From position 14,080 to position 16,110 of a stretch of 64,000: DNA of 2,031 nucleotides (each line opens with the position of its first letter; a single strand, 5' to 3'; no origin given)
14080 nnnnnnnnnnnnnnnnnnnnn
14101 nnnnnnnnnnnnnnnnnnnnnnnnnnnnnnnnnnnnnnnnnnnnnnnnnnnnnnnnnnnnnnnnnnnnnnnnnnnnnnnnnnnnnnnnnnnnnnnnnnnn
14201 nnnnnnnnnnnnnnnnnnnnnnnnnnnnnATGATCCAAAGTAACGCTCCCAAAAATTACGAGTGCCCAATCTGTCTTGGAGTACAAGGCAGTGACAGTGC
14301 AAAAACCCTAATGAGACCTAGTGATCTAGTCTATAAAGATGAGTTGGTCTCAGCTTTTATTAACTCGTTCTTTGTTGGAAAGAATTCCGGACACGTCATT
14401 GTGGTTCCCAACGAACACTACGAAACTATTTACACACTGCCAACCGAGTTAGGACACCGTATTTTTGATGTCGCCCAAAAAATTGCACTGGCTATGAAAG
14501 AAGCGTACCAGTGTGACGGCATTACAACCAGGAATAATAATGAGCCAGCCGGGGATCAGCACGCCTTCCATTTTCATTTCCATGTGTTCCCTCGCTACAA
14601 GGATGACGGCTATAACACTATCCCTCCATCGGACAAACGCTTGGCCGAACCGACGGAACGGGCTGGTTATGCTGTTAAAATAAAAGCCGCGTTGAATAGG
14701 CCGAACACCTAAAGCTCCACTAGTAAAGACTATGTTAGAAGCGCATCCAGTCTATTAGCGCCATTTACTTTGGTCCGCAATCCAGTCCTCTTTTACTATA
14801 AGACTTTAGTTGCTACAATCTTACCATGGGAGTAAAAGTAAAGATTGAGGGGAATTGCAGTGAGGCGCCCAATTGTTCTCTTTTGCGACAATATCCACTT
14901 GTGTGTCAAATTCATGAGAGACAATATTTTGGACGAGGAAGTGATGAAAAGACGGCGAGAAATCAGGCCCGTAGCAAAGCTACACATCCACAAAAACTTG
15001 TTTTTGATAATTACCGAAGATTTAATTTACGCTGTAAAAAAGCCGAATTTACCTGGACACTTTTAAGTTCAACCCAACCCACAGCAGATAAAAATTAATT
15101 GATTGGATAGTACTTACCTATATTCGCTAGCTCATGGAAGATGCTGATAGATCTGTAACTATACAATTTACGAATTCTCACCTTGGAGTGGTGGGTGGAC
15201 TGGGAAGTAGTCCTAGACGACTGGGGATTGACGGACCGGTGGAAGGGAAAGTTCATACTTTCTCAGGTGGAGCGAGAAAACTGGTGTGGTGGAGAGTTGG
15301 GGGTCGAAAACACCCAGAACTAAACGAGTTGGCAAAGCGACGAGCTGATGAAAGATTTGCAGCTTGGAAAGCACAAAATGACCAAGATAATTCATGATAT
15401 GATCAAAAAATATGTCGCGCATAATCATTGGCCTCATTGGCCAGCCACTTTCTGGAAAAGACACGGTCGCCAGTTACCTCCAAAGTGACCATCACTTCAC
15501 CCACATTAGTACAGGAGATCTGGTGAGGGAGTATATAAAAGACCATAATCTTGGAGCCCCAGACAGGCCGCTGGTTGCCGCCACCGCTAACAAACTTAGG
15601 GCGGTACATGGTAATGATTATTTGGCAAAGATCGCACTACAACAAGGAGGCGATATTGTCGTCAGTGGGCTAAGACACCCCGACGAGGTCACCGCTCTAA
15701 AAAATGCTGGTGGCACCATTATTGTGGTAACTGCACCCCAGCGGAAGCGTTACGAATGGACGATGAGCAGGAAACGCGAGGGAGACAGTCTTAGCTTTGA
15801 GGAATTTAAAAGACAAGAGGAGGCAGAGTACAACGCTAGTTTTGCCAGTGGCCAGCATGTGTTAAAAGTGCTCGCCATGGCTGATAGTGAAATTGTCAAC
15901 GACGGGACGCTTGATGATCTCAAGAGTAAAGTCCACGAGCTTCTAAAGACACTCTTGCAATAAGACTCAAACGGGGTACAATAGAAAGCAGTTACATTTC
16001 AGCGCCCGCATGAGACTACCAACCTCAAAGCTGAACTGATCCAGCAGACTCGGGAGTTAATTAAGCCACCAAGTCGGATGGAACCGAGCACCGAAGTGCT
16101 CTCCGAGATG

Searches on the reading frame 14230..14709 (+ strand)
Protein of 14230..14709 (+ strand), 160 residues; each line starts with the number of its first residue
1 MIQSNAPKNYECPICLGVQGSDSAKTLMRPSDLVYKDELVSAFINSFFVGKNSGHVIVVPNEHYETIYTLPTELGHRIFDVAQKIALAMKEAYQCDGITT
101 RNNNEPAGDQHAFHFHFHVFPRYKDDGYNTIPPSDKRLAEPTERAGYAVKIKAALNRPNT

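Call 5: search_protein_families(library=pfam, proteins=[window:14230-14709:+], max_evalue=0.1)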
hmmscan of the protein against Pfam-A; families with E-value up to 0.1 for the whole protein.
window:14230-14709:+ (160 aa): 2 families
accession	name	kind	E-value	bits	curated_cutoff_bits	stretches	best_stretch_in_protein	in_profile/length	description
PF01230.28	HIT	-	4e-16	59.9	21.5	1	30-124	5-97/98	HIT domain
PF11969.13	DcpS_C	-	0.00011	23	24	1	29-120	12-100/114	Scavenger mRNA decapping enzyme C-term binding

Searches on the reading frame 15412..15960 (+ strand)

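Call 81: search_protein_families(library=pfam, proteins=[window:15412-15960:+], max_evalue=0.01)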
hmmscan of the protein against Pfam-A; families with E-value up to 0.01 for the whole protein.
window:15412-15960:+ (183 aa): 5 families
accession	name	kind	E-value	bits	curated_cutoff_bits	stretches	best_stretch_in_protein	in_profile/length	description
PF13238.12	AAA_18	-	3.6e-10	40.8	29.4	1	6-121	1-112/128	AAA domain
PF13207.12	AAA_17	-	1.1e-09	39.1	27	1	10-121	2-123/136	AAA domain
PF00406.28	ADK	-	4.9e-07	30.4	26.8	1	8-44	1-37/151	Adenylate kinase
PF21448.3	DNMK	-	2.7e-06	27.6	27.1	0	5-40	2-37/232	Deoxynucleotide monophosphate kinase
PF13671.12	AAA_33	-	0.0055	17.4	27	0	8-135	4-136/143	AAA domain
